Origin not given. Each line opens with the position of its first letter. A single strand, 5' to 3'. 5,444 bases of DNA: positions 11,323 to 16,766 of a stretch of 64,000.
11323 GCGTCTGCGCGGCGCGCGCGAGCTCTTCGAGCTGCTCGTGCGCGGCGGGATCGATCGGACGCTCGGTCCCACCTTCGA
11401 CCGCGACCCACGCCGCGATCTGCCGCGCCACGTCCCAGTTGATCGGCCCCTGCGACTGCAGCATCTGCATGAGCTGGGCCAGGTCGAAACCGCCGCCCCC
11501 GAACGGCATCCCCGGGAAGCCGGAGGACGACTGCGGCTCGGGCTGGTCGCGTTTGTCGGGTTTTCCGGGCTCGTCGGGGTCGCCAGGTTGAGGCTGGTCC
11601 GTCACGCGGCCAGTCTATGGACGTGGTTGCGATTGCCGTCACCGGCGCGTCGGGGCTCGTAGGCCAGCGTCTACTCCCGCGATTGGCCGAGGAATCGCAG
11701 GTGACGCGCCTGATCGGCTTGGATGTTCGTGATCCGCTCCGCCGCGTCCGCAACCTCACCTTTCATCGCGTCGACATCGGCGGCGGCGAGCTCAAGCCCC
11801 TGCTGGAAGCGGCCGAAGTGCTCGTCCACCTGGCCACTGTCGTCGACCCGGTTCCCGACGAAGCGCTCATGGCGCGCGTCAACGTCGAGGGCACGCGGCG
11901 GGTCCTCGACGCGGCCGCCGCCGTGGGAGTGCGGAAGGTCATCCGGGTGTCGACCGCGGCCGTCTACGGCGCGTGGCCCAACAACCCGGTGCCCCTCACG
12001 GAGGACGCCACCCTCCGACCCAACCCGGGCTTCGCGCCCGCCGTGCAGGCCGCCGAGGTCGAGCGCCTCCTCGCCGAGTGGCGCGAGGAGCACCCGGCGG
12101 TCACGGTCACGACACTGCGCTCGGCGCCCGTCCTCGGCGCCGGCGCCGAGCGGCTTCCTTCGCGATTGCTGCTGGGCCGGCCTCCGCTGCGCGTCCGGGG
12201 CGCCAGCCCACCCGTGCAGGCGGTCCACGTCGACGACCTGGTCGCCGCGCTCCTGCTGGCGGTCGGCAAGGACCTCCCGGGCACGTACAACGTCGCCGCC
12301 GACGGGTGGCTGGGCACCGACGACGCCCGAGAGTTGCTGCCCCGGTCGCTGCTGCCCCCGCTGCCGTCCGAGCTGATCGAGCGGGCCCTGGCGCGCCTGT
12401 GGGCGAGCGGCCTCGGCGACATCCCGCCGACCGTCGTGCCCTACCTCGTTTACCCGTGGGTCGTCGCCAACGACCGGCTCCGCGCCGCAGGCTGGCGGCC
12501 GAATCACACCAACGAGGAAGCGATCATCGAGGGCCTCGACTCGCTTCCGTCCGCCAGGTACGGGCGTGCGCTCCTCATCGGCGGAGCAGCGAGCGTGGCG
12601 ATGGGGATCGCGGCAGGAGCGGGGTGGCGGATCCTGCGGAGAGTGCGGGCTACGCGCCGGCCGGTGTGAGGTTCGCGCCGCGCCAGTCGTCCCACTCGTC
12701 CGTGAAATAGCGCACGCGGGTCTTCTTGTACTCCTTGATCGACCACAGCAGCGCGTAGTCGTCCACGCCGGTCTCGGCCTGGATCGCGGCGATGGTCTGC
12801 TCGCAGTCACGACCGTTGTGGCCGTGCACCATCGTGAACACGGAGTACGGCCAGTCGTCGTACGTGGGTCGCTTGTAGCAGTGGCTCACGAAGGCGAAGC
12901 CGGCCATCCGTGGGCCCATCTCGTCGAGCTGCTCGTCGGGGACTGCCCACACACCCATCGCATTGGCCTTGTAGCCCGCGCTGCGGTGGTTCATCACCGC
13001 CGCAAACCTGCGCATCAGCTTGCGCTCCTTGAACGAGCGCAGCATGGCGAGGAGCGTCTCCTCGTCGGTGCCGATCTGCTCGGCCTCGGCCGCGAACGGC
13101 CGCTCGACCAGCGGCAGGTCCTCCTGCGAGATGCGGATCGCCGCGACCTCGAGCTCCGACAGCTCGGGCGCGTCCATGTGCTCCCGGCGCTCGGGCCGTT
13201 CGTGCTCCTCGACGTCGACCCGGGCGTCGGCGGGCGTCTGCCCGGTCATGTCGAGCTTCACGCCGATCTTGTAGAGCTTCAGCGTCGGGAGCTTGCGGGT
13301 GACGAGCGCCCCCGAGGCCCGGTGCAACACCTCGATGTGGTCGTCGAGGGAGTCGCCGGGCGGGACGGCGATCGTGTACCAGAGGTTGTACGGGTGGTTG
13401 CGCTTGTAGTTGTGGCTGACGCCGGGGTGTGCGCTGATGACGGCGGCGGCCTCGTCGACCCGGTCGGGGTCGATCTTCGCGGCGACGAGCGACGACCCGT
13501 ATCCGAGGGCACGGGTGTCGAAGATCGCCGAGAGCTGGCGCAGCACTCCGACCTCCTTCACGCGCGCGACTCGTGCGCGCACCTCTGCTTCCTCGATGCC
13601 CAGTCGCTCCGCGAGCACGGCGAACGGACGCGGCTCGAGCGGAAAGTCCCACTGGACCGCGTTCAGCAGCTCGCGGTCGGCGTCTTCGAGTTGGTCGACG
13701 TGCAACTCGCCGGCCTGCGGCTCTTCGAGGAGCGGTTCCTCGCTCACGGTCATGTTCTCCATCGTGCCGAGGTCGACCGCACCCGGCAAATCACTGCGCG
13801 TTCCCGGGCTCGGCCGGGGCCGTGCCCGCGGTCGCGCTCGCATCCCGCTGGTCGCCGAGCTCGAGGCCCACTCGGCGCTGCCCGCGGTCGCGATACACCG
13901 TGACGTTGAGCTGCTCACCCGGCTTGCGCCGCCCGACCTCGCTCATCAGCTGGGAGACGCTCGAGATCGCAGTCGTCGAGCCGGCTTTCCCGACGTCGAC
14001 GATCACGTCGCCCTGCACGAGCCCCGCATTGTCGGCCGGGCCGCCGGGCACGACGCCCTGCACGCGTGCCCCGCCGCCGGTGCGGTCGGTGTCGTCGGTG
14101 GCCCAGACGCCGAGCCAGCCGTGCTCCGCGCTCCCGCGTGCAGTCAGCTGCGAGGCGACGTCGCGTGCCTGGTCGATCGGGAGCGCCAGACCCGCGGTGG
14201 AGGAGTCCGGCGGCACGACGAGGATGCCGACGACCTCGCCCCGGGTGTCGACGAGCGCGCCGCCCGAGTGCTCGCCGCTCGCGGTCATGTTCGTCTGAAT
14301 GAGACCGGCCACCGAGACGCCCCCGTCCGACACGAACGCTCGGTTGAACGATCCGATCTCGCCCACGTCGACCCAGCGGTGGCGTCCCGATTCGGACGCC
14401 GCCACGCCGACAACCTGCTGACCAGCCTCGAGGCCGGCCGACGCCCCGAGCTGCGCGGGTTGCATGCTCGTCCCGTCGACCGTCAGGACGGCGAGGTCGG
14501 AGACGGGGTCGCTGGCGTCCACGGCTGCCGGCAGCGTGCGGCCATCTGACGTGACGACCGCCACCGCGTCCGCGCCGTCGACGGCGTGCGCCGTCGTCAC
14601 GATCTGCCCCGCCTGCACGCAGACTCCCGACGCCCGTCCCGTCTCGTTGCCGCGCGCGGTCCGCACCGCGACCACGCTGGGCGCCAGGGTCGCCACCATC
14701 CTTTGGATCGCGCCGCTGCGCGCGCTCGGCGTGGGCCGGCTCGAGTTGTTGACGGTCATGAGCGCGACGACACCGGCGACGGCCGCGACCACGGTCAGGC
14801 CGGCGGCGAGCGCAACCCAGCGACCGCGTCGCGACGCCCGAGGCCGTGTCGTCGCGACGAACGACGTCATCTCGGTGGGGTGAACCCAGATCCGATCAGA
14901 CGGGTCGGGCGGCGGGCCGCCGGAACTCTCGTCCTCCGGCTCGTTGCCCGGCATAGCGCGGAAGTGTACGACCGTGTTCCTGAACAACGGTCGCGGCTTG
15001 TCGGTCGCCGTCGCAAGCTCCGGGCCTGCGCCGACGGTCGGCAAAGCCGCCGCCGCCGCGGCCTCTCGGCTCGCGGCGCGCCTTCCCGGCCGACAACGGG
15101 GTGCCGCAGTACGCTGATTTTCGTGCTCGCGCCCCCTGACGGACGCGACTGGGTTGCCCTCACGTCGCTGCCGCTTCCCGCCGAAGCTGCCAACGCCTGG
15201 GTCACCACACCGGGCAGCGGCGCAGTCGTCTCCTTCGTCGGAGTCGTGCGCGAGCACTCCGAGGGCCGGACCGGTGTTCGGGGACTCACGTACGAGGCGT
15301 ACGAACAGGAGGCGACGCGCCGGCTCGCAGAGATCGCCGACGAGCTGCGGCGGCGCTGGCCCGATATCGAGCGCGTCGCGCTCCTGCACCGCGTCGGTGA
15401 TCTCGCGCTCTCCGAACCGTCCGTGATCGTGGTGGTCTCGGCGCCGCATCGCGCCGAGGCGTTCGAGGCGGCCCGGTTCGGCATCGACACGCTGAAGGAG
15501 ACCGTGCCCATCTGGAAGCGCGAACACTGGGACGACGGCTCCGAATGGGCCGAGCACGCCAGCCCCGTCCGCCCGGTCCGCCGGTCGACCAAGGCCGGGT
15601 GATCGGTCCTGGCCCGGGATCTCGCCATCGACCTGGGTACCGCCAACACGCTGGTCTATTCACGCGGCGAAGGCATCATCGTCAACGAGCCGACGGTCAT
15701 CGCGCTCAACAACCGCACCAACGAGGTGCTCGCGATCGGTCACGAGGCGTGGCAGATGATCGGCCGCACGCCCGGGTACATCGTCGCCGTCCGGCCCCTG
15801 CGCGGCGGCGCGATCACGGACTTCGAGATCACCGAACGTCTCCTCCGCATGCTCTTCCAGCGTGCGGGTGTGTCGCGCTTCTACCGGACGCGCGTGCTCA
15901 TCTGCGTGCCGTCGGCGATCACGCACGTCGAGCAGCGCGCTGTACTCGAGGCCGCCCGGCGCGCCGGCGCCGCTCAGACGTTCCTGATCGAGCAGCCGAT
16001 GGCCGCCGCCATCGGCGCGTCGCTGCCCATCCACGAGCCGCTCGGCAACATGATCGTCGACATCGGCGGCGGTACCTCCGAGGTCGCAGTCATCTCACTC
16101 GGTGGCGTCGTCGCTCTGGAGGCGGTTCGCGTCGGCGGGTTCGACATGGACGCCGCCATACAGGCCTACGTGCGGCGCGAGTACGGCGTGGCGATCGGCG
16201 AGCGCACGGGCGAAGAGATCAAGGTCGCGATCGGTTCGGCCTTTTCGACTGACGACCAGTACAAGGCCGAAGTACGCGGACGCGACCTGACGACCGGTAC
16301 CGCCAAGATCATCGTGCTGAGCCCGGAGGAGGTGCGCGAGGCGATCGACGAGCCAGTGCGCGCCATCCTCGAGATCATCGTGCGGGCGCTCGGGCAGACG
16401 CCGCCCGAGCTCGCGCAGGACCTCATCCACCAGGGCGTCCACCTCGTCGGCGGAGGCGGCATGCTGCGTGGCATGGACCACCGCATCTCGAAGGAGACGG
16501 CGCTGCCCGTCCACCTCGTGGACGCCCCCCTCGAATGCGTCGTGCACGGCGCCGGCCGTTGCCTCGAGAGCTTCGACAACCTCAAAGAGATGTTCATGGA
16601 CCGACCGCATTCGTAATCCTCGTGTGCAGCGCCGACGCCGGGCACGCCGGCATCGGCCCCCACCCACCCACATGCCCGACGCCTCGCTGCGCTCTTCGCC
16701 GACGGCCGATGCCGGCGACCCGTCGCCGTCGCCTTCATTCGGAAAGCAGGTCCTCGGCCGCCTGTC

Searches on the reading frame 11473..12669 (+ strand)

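Call 21: search_protein_families(library=pfam, proteins=[window:11473-12669:+], max_evalue=0.01)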
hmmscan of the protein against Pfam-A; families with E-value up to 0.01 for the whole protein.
window:11473-12669:+ (398 aa): 7 families
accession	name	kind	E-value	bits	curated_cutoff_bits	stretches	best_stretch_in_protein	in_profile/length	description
PF01370.27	Epimerase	-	3.1e-25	89.4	20.9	1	54-275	1-240/240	NAD dependent epimerase/dehydratase family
PF01073.25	3Beta_HSD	-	1.1e-12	48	22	1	55-167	1-122/280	3-beta hydroxysteroid dehydrogenase/isomerase family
PF16363.11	GDP_Man_Dehyd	-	1.2e-08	35.3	27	1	56-194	2-160/332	GDP-mannose 4,6 dehydratase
PF07993.18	NAD_binding_4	-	2.8e-08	33.7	20.1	1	106-167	81-143/258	Male sterility protein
PF13460.12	NAD_binding_10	-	7.2e-06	26.4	27.2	1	58-177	1-114/184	NAD(P)H-binding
PF04321.23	RmlD_sub_bind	-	4.5e-05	23.1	27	1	54-184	3-122/287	RmlD substrate binding domain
PF02719.21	Polysacc_synt_2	-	0.0011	18.6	20.2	0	134-161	101-128/293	Polysaccharide biosynthesis protein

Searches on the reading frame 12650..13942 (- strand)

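Call 21: search_protein_families(library=pfam, proteins=[window:12650-13942:-], max_evalue=0.01)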
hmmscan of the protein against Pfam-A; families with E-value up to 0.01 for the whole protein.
window:12650-13942:- (430 aa): 3 families
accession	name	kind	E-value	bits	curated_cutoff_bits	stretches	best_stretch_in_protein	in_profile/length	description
PF17805.7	AsnC_trans_reg2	-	2.7e-51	172.1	27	2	322-406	2-86/86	AsnC-like ligand binding domain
PF22451.2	NirdL-like_HTH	-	6.4e-33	112.5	27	2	89-135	1-47/47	Siroheme decarboxylase NirDL-like HTH domain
PF13404.12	HTH_AsnC-type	-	4.5e-06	26.8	27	1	87-127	3-40/42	AsnC-type helix-turn-helix domain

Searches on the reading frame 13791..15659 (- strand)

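Call 21: search_protein_families(library=pfam, proteins=[window:13791-15659:-], max_evalue=0.01)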
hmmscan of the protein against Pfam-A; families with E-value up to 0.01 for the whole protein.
window:13791-15659:- (622 aa): 5 families
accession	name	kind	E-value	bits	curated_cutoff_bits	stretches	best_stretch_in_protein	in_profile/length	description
PF13365.12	Trypsin_2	-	2.6e-19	70.8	27.6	1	343-479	1-144/144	Trypsin-like peptidase domain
PF13180.12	PDZ_2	-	1.6e-10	41.5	27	1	516-597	3-76/80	PDZ domain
PF17820.7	PDZ_6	-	1.9e-07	31.1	27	1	533-572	2-40/54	PDZ domain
PF00595.29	PDZ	-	5.7e-05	23.8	23.2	1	510-588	7-80/81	PDZ domain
PF00089.32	Trypsin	-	0.0034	17.6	20.6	1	330-483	16-198/220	Trypsin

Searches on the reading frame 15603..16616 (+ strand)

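Call 21: search_protein_families(library=pfam, proteins=[window:15603-16616:+], max_evalue=0.01)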
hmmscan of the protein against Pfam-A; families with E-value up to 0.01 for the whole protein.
window:15603-16616:+ (337 aa): 4 families
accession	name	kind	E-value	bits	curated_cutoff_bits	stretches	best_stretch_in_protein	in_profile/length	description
PF06723.19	MreB_Mbl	-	2.6e-130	434.5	27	1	5-328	2-326/327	MreB/Mbl protein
PF00022.25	Actin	-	3.8e-09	36.1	27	1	29-193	30-190/410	Actin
PF00012.26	HSP70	-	6.3e-08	31.7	20.6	1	96-196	134-240/599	Hsp70 protein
PF14450.12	FtsA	-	9.8e-06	26.4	31.8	1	151-305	2-109/127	Cell division protein FtsA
